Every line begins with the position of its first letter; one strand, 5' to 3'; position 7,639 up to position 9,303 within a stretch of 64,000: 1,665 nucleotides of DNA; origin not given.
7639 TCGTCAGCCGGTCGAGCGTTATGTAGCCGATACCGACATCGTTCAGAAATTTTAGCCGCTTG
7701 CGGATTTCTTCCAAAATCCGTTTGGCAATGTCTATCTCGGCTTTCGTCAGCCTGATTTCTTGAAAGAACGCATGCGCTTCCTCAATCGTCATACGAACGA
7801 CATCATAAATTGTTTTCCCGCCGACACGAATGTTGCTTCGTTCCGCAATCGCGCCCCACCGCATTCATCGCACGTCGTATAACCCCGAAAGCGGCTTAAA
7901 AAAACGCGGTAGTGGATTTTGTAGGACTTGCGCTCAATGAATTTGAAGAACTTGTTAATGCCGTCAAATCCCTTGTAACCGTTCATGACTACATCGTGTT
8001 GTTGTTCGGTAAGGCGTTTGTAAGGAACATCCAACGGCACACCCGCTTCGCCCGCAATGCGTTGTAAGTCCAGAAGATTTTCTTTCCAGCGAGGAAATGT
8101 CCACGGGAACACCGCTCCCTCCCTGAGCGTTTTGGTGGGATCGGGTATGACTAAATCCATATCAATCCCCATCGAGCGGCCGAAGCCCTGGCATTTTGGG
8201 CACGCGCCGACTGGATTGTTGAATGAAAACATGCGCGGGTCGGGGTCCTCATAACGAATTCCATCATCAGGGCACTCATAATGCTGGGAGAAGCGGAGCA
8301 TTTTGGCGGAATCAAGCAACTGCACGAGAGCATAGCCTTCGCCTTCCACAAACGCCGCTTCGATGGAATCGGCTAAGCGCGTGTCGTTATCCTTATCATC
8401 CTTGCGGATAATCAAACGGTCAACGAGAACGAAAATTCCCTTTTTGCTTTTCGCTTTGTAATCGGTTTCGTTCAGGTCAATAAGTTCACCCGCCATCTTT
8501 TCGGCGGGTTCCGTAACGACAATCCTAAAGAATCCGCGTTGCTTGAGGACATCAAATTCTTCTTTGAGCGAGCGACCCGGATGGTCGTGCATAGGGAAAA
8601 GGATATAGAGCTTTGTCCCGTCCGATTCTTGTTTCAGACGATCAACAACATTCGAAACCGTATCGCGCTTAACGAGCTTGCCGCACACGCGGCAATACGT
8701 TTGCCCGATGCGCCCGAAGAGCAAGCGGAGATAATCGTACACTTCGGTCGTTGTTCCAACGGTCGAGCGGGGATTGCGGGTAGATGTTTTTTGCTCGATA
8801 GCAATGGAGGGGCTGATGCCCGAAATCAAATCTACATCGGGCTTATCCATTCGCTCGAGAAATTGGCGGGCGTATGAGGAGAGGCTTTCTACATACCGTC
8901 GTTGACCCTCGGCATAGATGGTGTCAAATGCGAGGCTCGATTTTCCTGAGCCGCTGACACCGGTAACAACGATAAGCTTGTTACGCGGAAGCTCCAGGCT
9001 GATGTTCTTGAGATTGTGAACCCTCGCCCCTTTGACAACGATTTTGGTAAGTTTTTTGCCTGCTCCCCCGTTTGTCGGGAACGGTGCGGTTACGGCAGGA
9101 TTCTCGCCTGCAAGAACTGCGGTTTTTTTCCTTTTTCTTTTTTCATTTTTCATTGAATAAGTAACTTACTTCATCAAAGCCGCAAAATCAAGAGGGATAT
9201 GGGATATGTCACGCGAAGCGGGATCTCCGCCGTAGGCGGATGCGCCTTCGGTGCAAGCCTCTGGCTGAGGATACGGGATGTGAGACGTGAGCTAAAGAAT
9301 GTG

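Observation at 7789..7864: uvrA is split by a frameshift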

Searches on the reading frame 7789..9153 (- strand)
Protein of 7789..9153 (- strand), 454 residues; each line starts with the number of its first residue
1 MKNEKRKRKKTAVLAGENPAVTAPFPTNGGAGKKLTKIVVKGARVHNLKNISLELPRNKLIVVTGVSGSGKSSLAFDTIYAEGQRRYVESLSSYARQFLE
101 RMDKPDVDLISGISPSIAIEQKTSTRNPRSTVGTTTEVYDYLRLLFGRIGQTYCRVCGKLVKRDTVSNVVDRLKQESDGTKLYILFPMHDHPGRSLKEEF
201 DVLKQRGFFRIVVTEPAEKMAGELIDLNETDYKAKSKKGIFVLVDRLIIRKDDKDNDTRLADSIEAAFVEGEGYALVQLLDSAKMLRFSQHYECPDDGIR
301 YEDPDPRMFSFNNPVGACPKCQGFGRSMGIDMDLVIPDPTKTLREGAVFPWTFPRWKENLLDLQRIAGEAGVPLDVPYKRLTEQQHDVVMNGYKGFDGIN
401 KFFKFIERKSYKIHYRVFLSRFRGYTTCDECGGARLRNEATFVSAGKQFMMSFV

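Call 3: search_protein_families(library=ncbifam, proteins=[window:7789-9153:-])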
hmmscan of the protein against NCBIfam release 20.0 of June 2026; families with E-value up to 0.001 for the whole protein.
window:7789-9153:- (454 aa): 5 families
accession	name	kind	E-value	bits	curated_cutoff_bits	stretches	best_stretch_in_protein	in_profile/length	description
NF001503.0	PRK00349.1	equivalog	1.6e-126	423.6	1147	1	36-448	4-429/943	excinuclease ABC subunit UvrA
TIGR00630.1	uvra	equivalog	1.4e-115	387.5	729.8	1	37-451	1-429/924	excinuclease ABC subunit UvrA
NF001885.0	PRK00635.1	equivalog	1.3e-44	151.8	3054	1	38-396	6-348/1809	excinuclease ABC subunit A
TIGR02324.1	CP_lyasePhnL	equivalog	0.00089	18.8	256.3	0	33-82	9-57/224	phosphonate C-P lyase system protein PhnL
TIGR02314.1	ABC_MetN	equivalog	0.00096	18.2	499.7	0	34-74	6-47/343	methionine ABC transporter ATP-binding protein MetN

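Call 4: search_protein_families(library=pfam, proteins=[window:7789-9153:-])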
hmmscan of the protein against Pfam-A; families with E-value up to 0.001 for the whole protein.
window:7789-9153:- (454 aa): 3 families
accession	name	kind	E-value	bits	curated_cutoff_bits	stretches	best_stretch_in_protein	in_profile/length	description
PF17760.6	UvrA_inter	-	6e-16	58.7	23.3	1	165-279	2-107/109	UvrA interaction domain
PF17755.6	UvrA_DNA-bind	-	8.9e-14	52.2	23.2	1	331-396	1-66/110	UvrA DNA-binding domain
PF00005.33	ABC_tran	-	0.00096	20.2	25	0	48-75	1-28/137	ABC transporter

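Call 10: find_encoding_contigs(protein=window:7789-9153:-, flank=3000, max_places=6)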
Protein window:7789-9153:- (454 aa): no gene with exactly this product is on record in the collection.

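Call 29: find_homologous_proteins(query=window:7792-9153:-, max_evalue=1e-40)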
Query window:7792-9153:- (454 aa): 7997 proteins with E <= 1e-40 among 8000 candidates; the best 120 are listed.
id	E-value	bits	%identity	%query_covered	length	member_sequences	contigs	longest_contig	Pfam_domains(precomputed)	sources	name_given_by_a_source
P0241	2.9e-219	747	74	90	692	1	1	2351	PF17760.7,PF06745.20,PF17755.7,PF00005.34,PF13555.13,PF20703.4,PF02463.26,PF13304.13,PF13191.13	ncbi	ncbi:MAG: excinuclease ABC subunit UvrA, partial [Bacteroidota bacterium]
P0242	8.9e-214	729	73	96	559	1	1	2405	PF17760.7,PF17755.7,PF00202.28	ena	-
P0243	2.3e-210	717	74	92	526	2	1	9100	PF17760.7,PF17755.7,PF00005.34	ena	-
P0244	4.7e-205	700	67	95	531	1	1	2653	PF17760.7,PF17755.7,PF00005.34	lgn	-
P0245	3.8e-201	687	67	99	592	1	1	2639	PF17760.7,PF17755.7,PF00005.34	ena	-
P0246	1.2e-196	672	66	98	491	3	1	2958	PF17760.7,PF17755.7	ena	-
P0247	3.7e-185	634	65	92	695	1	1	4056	PF17760.7,PF17755.7,PF00005.34,PF02463.26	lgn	-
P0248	2.6e-184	632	66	90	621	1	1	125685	PF17760.7,PF17755.7,PF00005.34,PF02463.26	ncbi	ncbi:MAG: excinuclease ABC subunit UvrA, partial [Bacteroidota bacterium]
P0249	1.6e-182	626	76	79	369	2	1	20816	PF17760.7,PF17755.7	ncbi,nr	ncbi:MAG: excinuclease ABC subunit A, partial [Ignavibacteriales bacterium]|nr:excinuclease ABC subu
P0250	8.9e-182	623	74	80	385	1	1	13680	PF17760.7,PF17755.7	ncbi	ncbi:MAG TPA: excinuclease ABC subunit A, partial [Bacteroidota bacterium]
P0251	1.4e-181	623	63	92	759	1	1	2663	PF17760.7,PF06745.20,PF17755.7,PF13555.13,PF03193.23,PF20703.4,PF13304.13,PF13191.13,PF00005.34,PF13476.13,PF02463.26,PF20720.4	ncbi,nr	ncbi:MAG: excinuclease ABC subunit UvrA, partial [Ignavibacteriales bacterium]|nr:excinuclease ABC s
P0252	9.7e-169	580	61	91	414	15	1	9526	PF17760.7,PF17755.7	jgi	-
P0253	1.5e-167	576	57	93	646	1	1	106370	PF17760.7,PF17755.7,PF00005.34,PF02463.26,PF13304.13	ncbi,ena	-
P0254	2.3e-167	576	74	74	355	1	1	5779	PF17760.7,PF17755.7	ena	-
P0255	5.3e-166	571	62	91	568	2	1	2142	PF17760.7,PF17755.7,PF00005.34,PF13304.13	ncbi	ncbi:MAG: excinuclease ABC subunit A, partial [Bacteroidota bacterium]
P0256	2.6e-164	566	57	92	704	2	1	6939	PF17760.7,PF17755.7,PF00005.34,PF13555.13,PF03193.23,PF20703.4,PF02463.26,PF13304.13,PF20720.4,PF13191.13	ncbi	ncbi:MAG: excinuclease ABC subunit UvrA, partial [Syntrophothermus sp.]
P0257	2.4e-163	562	59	89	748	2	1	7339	PF17760.7,PF17755.7,PF00005.34,PF13476.13,PF13555.13,PF03193.23,PF20703.4,PF02463.26,PF13304.13,PF20720.4,PF13191.13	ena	-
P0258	1.7e-162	560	63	91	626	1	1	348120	PF17760.7,PF17755.7,PF00005.34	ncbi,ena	-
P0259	3.5e-162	559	56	94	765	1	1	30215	PF17760.7,PF17755.7,PF00005.34,PF13555.13,PF03193.23,PF20703.4,PF02463.26,PF00684.26,PF13304.13,PF13191.13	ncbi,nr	ncbi:MAG: excinuclease ABC subunit A, partial [Ignavibacteria bacterium]|nr:excinuclease ABC subunit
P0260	9.5e-161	554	58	92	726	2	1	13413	PF17760.7,PF17755.7,PF00005.34,PF13555.13,PF02463.26,PF13304.13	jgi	jgi:excinuclease ABC subunit A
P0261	3.0e-157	542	54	90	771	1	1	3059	PF17760.7,PF17755.7,PF00005.34,PF13555.13,PF20703.4,PF02463.26,PF13191.13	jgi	-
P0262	8.0e-157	541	58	89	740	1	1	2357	PF17760.7,PF17755.7,PF00005.34,PF13555.13,PF03193.23,PF20703.4,PF02463.26,PF13304.13,PF13191.13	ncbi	ncbi:MAG: excinuclease ABC subunit UvrA, partial [bacterium]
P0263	1.7e-155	537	55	90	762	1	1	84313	PF17760.7,PF17755.7,PF00005.34,PF13555.13,PF03193.23,PF20703.4,PF02463.26,PF20720.4,PF13191.13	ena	-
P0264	9.6e-155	534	53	94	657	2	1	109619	PF17760.7,PF17755.7,PF00005.34,PF13555.13,PF03193.23,PF20703.4,PF02463.26,PF13304.13,PF20720.4,PF13191.13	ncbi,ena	-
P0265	1.1e-154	534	55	89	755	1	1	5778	PF17760.7,PF06745.20,PF17755.7,PF00005.34,PF13555.13,PF03193.23,PF20703.4,PF02463.26,PF13304.13,PF13191.13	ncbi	ncbi:MAG: excinuclease ABC subunit UvrA, partial [Candidatus Kapaibacteriota bacterium]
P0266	1.5e-154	533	60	92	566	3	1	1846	PF17760.7,PF17755.7,PF00005.34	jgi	jgi:excinuclease ABC subunit A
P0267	1.8e-154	533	50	71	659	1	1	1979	PF17760.7,PF17755.7,PF00005.34,PF02463.26,PF13304.13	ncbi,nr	ncbi:MAG: excinuclease ABC subunit A, partial [Ignavibacteria bacterium]|nr:excinuclease ABC subunit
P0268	5.8e-153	528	52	93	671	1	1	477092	PF17760.7,PF17755.7,PF00005.34,PF13555.13,PF03193.23,PF20703.4,PF02463.26,PF13191.13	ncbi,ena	-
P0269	7.9e-152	524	59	91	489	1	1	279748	PF17760.7,PF17755.7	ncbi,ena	-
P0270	8.0e-152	524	58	89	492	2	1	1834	PF17760.7,PF17755.7,PF00005.34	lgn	-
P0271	1.3e-151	524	55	92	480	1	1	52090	PF17760.7,PF17755.7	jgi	jgi:excinuclease ABC subunit A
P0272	1.5e-151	524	59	89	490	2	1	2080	PF17760.7,PF17755.7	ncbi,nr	ncbi:MAG: excinuclease ABC subunit A, partial [Ignavibacteria bacterium]|nr:excinuclease ABC subunit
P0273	6.2e-151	521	58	92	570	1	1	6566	PF17760.7,PF17755.7,PF00005.34,PF02463.26,PF13304.13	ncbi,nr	ncbi:MAG TPA: excinuclease ABC subunit A, partial [Bacteroidota bacterium]|nr:excinuclease ABC subun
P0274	9.9e-151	521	58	90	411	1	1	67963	PF17760.7,PF17755.7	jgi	jgi:excinuclease ABC subunit A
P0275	1.6e-149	517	59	89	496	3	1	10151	PF17760.7,PF17755.7,PF00005.34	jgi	jgi:excinuclease ABC subunit A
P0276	4.8e-149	515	51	92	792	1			PF17760.7,PF17755.7,PF00005.34,PF13555.13,PF20703.4,PF02463.26,PF13191.13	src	-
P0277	6.0e-149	515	50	95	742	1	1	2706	PF17760.7,PF17755.7,PF00005.34,PF13476.13,PF13555.13,PF03193.23,PF20703.4,PF02463.26,PF13481.13,PF13304.13,PF13191.13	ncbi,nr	ncbi:MAG TPA: excinuclease ABC subunit UvrA, partial [Rhodothermales bacterium]|nr:excinuclease ABC 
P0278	8.9e-148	511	56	89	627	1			PF17760.7,PF17755.7,PF00005.34,PF02463.26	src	-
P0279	9.2e-148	511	69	70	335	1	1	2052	PF17760.7,PF17755.7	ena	-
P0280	2.1e-147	510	52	89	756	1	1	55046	PF17760.7,PF17755.7,PF00005.34,PF13476.13,PF13555.13,PF20703.4,PF02463.26,PF13191.13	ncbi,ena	-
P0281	1.7e-146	507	56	90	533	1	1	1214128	PF17760.7,PF17755.7,PF00005.34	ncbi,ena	-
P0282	3.3e-146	506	52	90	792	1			PF17760.7,PF17755.7,PF00005.34,PF13555.13,PF20703.4,PF02463.26,PF13191.13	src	-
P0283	3.3e-146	506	57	89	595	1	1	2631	PF17760.7,PF17755.7,PF00005.34,PF02463.26,PF13304.13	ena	-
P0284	5.5e-146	505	55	92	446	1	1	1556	PF17760.7,PF17755.7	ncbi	-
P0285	5.9e-146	505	50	89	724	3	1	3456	PF17760.7,PF17755.7,PF00005.34,PF13476.13,PF13555.13,PF20703.4,PF02463.26,PF13191.13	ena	-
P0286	2.7e-145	503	60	88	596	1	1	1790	PF17760.7,PF17755.7,PF00005.34,PF02463.26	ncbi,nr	ncbi:MAG: excinuclease ABC subunit A, partial [Ignavibacteria bacterium]|nr:excinuclease ABC subunit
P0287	3.8e-145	502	52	94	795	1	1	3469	PF17760.7,PF17755.7,PF00005.34,PF13555.13,PF20703.4,PF02463.26,PF13191.13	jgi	-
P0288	4.1e-145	502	50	89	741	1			PF17760.7,PF17755.7,PF00005.34,PF13476.13,PF13555.13,PF20703.4,PF02463.26,PF13304.13,PF13191.13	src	-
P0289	4.7e-145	502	53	90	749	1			PF17760.7,PF06745.20,PF17755.7,PF00005.34,PF13476.13,PF13555.13,PF03193.23,PF20703.4,PF02463.26,PF13191.13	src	-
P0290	5.0e-145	502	52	89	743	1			PF17760.7,PF17755.7,PF00005.34,PF13476.13,PF13555.13,PF13401.13,PF03193.23,PF20703.4,PF02463.26,PF13191.13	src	-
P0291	8.1e-145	501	56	89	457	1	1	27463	PF17760.7,PF17755.7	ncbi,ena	-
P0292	9.0e-145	501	51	92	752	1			PF17760.7,PF17755.7,PF00005.34,PF13555.13,PF03193.23,PF20703.4,PF02463.26,PF13191.13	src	-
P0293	1.0e-144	501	52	90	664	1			PF17760.7,PF17755.7,PF00005.34,PF13555.13,PF20703.4,PF02463.26,PF13304.13,PF13191.13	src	-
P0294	1.3e-144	501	57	90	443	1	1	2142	PF17760.7,PF17755.7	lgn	-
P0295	1.5e-144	500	58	86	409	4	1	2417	PF17760.7,PF17755.7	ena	-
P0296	2.3e-144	500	53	90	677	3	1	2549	PF17760.7,PF06745.20,PF17755.7,PF00005.34,PF13555.13,PF03193.23,PF20703.4,PF02463.26,PF13191.13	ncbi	ncbi:MAG: excinuclease ABC subunit A, partial [Rhodohalobacter sp.]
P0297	2.9e-144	500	52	89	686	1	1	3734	PF17760.7,PF17755.7,PF00005.34,PF13476.13,PF13555.13,PF03193.23,PF20703.4,PF02463.26,PF13191.13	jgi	jgi:excinuclease ABC subunit A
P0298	2.9e-144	499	50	91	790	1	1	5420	PF17760.7,PF17755.7,PF00005.34,PF13476.13,PF13555.13,PF20703.4,PF02463.26,PF13304.13,PF13191.13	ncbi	ncbi:MAG: excinuclease ABC subunit UvrA, partial [Terriglobales bacterium]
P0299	3.4e-144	499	55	89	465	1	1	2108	PF17760.7,PF17755.7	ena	-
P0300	9.5e-144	498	52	90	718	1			PF17760.7,PF17755.7,PF00005.34,PF13555.13,PF20703.4,PF02463.26,PF13191.13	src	-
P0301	1.4e-143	497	49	89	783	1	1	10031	PF17760.7,PF17755.7,PF00005.34,PF13476.13,PF13555.13,PF20703.4,PF02463.26,PF13304.13,PF13191.13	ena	-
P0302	2.3e-143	497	52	89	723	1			PF17760.7,PF17755.7,PF00005.34,PF13476.13,PF13555.13,PF20703.4,PF02463.26,PF13481.13,PF13304.13,PF13191.13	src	-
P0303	2.6e-143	496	56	89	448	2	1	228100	PF17760.7,PF17755.7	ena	-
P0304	2.8e-143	496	51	89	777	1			PF17760.7,PF17755.7,PF00005.34,PF13476.13,PF13555.13,PF03193.23,PF20703.4,PF02463.26,PF13191.13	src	-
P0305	3.4e-143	496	57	90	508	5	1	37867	PF17760.7,PF17755.7,PF00005.34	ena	-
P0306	3.8e-143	496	54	92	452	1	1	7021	PF17760.7,PF17755.7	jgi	-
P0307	5.0e-143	495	52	91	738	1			PF17755.7,PF00005.34,PF13476.13,PF13555.13,PF20703.4,PF02463.26,PF13304.13,PF13191.13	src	-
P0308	5.5e-143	495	48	91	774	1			PF17760.7,PF17755.7,PF00005.34,PF13476.13,PF13555.13,PF20703.4,PF02463.26,PF13304.13,PF13191.13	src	-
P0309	7.2e-143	495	50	89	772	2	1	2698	PF17760.7,PF17755.7,PF00005.34,PF13555.13,PF02463.26,PF13191.13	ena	-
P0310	8.9e-143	495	48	91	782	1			PF17760.7,PF17755.7,PF00005.34,PF13476.13,PF13555.13,PF20703.4,PF02463.26,PF13304.13,PF13191.13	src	-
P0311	1.4e-142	494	50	90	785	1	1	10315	PF17760.7,PF17755.7,PF00005.34,PF13555.13,PF20703.4,PF02463.26,PF13304.13,PF13191.13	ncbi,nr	ncbi:MAG: excinuclease ABC subunit UvrA, partial [Acidobacteria bacterium]|nr:excinuclease ABC subun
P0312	2.1e-142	493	52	91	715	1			PF17755.7,PF00005.34,PF13476.13,PF13555.13,PF20703.4,PF02463.26,PF13304.13,PF13191.13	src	-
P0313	3.2e-142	493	57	86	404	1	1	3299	PF17760.7,PF17755.7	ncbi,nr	ncbi:MAG: excinuclease ABC subunit A, partial [Chlorobi bacterium]|nr:excinuclease ABC subunit A [Ch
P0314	5.8e-142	492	50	90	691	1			PF17760.7,PF17755.7,PF00005.34,PF13476.13,PF13555.13,PF20703.4,PF02463.26,PF13191.13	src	-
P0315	5.9e-142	492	50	89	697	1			PF17760.7,PF17755.7,PF00005.34,PF13476.13,PF13555.13,PF20703.4,PF02463.26,PF13191.13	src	-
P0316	6.1e-142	492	49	90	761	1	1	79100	PF17760.7,PF17755.7,PF00005.34,PF13555.13,PF20703.4,PF13238.13,PF02463.26,PF13191.13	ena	-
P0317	6.2e-142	492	48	91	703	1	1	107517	PF17760.7,PF17755.7,PF00005.34,PF13555.13,PF02463.26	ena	-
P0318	8.4e-142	491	51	90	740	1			PF17760.7,PF17755.7,PF00005.34,PF13555.13,PF20703.4,PF02463.26,PF13191.13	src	-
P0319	9.7e-142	491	49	89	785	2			PF17760.7,PF17755.7,PF00005.34,PF13555.13,PF20703.4,PF02463.26,PF13191.13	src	-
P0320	1.4e-141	491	50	91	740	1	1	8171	PF17760.7,PF02492.26,PF17755.7,PF00005.34,PF13555.13,PF03193.23,PF02463.26,PF13304.13,PF20720.4,PF13191.13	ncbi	ncbi:MAG: excinuclease ABC subunit UvrA, partial [Ignavibacteria bacterium]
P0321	1.6e-141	490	50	89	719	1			PF17760.7,PF17755.7,PF00005.34,PF13476.13,PF13555.13,PF20703.4,PF02463.26,PF13304.13,PF13191.13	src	-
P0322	2.0e-141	490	47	89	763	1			PF17760.7,PF17755.7,PF00005.34,PF13476.13,PF13555.13,PF20703.4,PF02463.26,PF13191.13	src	-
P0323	2.3e-141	490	51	89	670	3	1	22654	PF17760.7,PF17755.7,PF00005.34,PF13476.13,PF13555.13,PF03193.23,PF20703.4,PF02463.26,PF13481.13,PF13304.13,PF13191.13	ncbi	ncbi:MAG: excinuclease ABC subunit A, partial [Rhodothermales bacterium]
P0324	2.7e-141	490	49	90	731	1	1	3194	PF17760.7,PF17755.7,PF00005.34,PF13476.13,PF13555.13,PF20703.4,PF02463.26,PF13191.13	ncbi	ncbi:MAG: excinuclease ABC subunit UvrA, partial [Candidatus Korobacteraceae bacterium]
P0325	3.4e-141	489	55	89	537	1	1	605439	PF17760.7,PF17755.7,PF00005.34,PF02463.26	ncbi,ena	-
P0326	3.7e-141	489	54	88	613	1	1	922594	PF17760.7,PF17755.7,PF00005.34,PF02463.26,PF13304.13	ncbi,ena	-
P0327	3.7e-141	489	55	90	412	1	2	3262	PF17760.7,PF17755.7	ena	-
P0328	5.0e-141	489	73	66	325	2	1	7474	PF17760.7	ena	-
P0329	5.1e-141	489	55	90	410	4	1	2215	PF17760.7,PF17755.7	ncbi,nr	ncbi:MAG TPA: excinuclease ABC subunit A, partial [bacterium]|nr:excinuclease ABC subunit A [bacteri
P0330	5.2e-141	489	50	90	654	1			PF17760.7,PF17755.7,PF00005.34,PF13476.13,PF13555.13,PF03193.23,PF20703.4,PF02463.26,PF13191.13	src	-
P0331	1.2e-140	488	50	89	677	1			PF17760.7,PF17755.7,PF00005.34,PF13476.13,PF13555.13,PF03193.23,PF20703.4,PF02463.26,PF13304.13,PF13191.13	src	-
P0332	1.2e-140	488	52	90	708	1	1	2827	PF17760.7,PF17755.7,PF00005.34,PF13555.13,PF20703.4,PF02463.26,PF13191.13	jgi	jgi:excinuclease ABC subunit A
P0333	1.3e-140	487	49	91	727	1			PF17760.7,PF17755.7,PF00005.34,PF13555.13,PF20703.4,PF02463.26,PF13191.13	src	-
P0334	1.7e-140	487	55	89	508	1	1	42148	PF17760.7,PF17755.7,PF00005.34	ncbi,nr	ncbi:MAG: ATP-binding cassette domain-containing protein, partial [Ignavibacteria bacterium]|nr:ATP-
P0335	1.8e-140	487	55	89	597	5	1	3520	PF17760.7,PF17755.7,PF00005.34,PF02463.26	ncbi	ncbi:MAG: excinuclease ABC subunit A, partial [Ignavibacteria bacterium]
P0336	2.1e-140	487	53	89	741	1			PF17760.7,PF17755.7,PF00005.34,PF13476.13,PF13555.13,PF02463.26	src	-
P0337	2.1e-140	487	58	86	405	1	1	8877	PF17760.7,PF17755.7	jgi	-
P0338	2.5e-140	487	51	90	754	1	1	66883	PF17760.7,PF17755.7,PF00005.34,PF13476.13,PF13555.13,PF20703.4,PF02463.26,PF13191.13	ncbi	ncbi:MAG: excinuclease ABC subunit UvrA [Blastocatellia bacterium]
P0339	2.6e-140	486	50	93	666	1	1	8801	PF17760.7,PF06745.20,PF17755.7,PF00005.34,PF13555.13,PF03193.23,PF20703.4,PF02463.26,PF13191.13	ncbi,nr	ncbi:excinuclease ABC subunit UvrA, partial [Balneolaceae bacterium ANBcel3]|nr:excinuclease ABC sub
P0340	3.0e-140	486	49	91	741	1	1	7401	PF17760.7,PF17755.7,PF00005.34,PF13555.13,PF20703.4,PF02463.26,PF13191.13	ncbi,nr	ncbi:MAG TPA: excinuclease ABC subunit UvrA, partial [Pyrinomonadaceae bacterium]|nr:excinuclease AB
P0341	3.3e-140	486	50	89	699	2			PF17760.7,PF17755.7,PF00005.34,PF13476.13,PF13555.13,PF20703.4,PF02463.26,PF13191.13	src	-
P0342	3.4e-140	486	47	91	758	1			PF17760.7,PF17755.7,PF00005.34,PF13476.13,PF13555.13,PF20703.4,PF02463.26,PF13304.13,PF13191.13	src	-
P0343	5.2e-140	486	48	89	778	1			PF17760.7,PF17755.7,PF00005.34,PF13476.13,PF13555.13,PF20703.4,PF02463.26,PF13304.13,PF13191.13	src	-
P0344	6.4e-140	485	48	89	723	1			PF17760.7,PF17755.7,PF00005.34,PF13476.13,PF13555.13,PF20703.4,PF02463.26,PF13191.13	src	-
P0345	8.7e-140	485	50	90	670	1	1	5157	PF17760.7,PF17755.7,PF00005.34,PF13555.13,PF20703.4,PF02463.26,PF13191.13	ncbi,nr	ncbi:MAG: excinuclease ABC subunit A, partial [Acidobacteria bacterium]|nr:excinuclease ABC subunit 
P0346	8.9e-140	485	53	89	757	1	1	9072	PF17755.7,PF00005.34,PF13476.13,PF13555.13,PF03193.23,PF20703.4,PF02463.26,PF13481.13,PF13304.13,PF13191.13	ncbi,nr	ncbi:MAG TPA: excinuclease ABC subunit A, partial [Rubricoccaceae bacterium]|nr:excinuclease ABC sub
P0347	9.2e-140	485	52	89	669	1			PF17760.7,PF17755.7,PF00005.34,PF13555.13,PF02463.26,PF13304.13,PF13191.13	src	-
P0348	1.7e-139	484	49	89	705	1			PF17760.7,PF17755.7,PF00005.34,PF13555.13,PF20703.4,PF02463.26,PF13481.13,PF13304.13,PF13191.13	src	-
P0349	1.9e-139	484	57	85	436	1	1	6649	PF17760.7,PF17755.7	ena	-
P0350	2.8e-139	483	47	91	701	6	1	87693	PF17760.7,PF17755.7,PF00005.34,PF13476.13,PF13555.13,PF20703.4,PF02463.26,PF13304.13,PF13191.13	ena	-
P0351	3.5e-139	483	46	91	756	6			PF17760.7,PF17755.7,PF00005.34,PF13476.13,PF13555.13,PF20703.4,PF02463.26,PF13481.13,PF13191.13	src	-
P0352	4.0e-139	483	51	89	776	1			PF17760.7,PF17755.7,PF00005.34,PF13555.13,PF20703.4,PF02463.26,PF13191.13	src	-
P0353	4.0e-139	483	47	89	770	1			PF17760.7,PF17755.7,PF00005.34,PF13476.13,PF13555.13,PF20703.4,PF02463.26,PF13304.13,PF13191.13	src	-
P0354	4.2e-139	482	50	92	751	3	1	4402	PF17760.7,PF17755.7,PF00005.34,PF13476.13,PF13555.13,PF03193.23,PF20703.4,PF02463.26,PF13191.13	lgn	-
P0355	4.4e-139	482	50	89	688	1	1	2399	PF17760.7,PF17755.7,PF00005.34,PF13476.13,PF13555.13,PF20703.4,PF02463.26,PF13304.13,PF13191.13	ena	-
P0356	4.4e-139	482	49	91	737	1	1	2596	PF17760.7,PF17755.7,PF00005.34,PF13555.13,PF20703.4,PF02463.26,PF13481.13,PF13304.13,PF13191.13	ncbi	-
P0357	5.3e-139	482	48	90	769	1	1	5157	PF17760.7,PF17755.7,PF00005.34,PF13555.13,PF20703.4,PF02463.26,PF13191.13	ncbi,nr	ncbi:MAG TPA: hypothetical protein VLN44_12390, partial [Pyrinomonadaceae bacterium]|nr:hypothetical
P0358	5.5e-139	482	49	89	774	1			PF17760.7,PF17755.7,PF00005.34,PF13476.13,PF13555.13,PF20703.4,PF02463.26,PF13191.13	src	-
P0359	9.1e-139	481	48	89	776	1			PF17760.7,PF17755.7,PF00005.34,PF13555.13,PF03193.23,PF20703.4,PF02463.26,PF13304.13,PF13191.13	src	-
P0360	1.0e-138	481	49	91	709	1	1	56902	PF17760.7,PF17755.7,PF00005.34,PF13555.13,PF20703.4,PF02463.26,PF13191.13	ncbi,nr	ncbi:MAG TPA: hypothetical protein VEY11_02680, partial [Pyrinomonadaceae bacterium]|nr:hypothetical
